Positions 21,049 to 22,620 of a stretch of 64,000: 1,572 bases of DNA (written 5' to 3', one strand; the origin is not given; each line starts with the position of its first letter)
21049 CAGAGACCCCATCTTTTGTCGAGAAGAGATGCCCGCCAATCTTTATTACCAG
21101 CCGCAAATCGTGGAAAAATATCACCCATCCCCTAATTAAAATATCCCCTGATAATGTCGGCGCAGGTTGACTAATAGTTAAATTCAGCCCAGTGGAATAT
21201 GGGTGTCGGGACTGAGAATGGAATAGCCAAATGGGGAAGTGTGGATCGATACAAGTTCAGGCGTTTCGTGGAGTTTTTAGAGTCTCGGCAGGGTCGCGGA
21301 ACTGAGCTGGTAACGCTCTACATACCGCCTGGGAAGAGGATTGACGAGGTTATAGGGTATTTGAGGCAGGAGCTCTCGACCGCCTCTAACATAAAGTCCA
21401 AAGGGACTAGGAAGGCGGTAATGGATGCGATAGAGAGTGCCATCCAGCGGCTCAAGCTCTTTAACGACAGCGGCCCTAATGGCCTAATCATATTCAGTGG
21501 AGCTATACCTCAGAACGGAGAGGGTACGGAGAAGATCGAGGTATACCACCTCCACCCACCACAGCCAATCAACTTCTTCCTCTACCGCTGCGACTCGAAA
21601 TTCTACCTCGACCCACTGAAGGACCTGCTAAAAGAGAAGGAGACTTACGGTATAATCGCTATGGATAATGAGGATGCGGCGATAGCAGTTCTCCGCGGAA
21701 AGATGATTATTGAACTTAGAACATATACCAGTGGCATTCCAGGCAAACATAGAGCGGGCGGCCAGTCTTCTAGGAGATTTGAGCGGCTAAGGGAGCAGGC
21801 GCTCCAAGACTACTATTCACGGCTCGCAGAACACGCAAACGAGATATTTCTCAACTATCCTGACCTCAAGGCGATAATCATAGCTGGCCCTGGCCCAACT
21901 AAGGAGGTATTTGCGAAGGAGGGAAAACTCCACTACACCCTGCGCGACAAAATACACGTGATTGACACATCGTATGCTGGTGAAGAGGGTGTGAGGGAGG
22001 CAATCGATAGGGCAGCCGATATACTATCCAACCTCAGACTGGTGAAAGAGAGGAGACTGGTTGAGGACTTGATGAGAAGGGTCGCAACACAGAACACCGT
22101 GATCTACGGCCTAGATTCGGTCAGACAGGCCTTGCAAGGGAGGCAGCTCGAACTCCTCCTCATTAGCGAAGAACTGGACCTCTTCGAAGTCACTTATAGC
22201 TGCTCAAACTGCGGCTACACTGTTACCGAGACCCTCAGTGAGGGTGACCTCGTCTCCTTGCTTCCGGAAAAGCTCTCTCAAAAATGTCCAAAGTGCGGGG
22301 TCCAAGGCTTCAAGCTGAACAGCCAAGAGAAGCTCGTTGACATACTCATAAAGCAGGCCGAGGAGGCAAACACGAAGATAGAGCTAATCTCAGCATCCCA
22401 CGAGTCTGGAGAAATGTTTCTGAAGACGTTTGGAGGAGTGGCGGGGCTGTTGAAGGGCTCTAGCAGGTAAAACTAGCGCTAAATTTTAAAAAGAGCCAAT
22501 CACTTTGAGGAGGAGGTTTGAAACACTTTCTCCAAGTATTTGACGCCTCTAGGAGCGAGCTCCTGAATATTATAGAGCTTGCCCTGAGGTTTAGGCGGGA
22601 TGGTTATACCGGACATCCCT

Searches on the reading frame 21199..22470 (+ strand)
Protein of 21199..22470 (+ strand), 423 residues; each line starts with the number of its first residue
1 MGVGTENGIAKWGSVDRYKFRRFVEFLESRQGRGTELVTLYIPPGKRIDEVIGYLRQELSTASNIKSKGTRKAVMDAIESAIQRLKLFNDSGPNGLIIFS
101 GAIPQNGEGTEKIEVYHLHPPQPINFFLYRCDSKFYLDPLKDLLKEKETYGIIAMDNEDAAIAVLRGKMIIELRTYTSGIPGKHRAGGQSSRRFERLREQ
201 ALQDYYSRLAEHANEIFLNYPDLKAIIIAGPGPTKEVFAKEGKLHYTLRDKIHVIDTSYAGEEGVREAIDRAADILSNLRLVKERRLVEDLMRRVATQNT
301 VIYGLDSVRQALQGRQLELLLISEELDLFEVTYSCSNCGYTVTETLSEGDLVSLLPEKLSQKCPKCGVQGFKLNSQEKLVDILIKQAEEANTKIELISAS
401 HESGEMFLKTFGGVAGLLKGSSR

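Call 58: find_encoding_contigs(protein=window:21199-22470:+, flank=10000, max_places=1)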
Protein window:21199-22470:+ (423 aa): 4 contigs read that carry it; 1 place shown.
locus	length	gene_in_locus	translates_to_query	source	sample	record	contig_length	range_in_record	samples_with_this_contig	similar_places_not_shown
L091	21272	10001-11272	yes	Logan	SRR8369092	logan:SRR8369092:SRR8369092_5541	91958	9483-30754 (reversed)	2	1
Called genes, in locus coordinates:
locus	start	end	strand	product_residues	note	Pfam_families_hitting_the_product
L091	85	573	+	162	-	PF01243:PNPOx_N, PF16242:Pyrid_ox_like (weak)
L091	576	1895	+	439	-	PF01040:UbiA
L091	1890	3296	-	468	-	PF07690:MFS_1, PF00083:Sugar_tr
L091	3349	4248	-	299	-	PF02598:Methyltrn_RNA_3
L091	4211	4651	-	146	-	PF01951:Archease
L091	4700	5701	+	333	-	PF00288:GHMP_kinases_N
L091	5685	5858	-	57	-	-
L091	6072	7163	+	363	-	PF01916:DS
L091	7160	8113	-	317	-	PF01916:DS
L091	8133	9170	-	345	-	PF22578:GGR_cat (faint)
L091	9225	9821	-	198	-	PF00696:AA_kinase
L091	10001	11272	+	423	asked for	PF03463:eRF1_1, PF18854:baeRF_family10, PF03464:eRF1_2, PF18859:acVLRF1, PF03465:eRF1_3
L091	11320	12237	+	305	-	PF02729:OTCace_N, PF00185:OTCace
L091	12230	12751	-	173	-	PF00252:Ribosomal_L16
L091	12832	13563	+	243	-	PF13560:HTH_31 (faint), PF01381:HTH_3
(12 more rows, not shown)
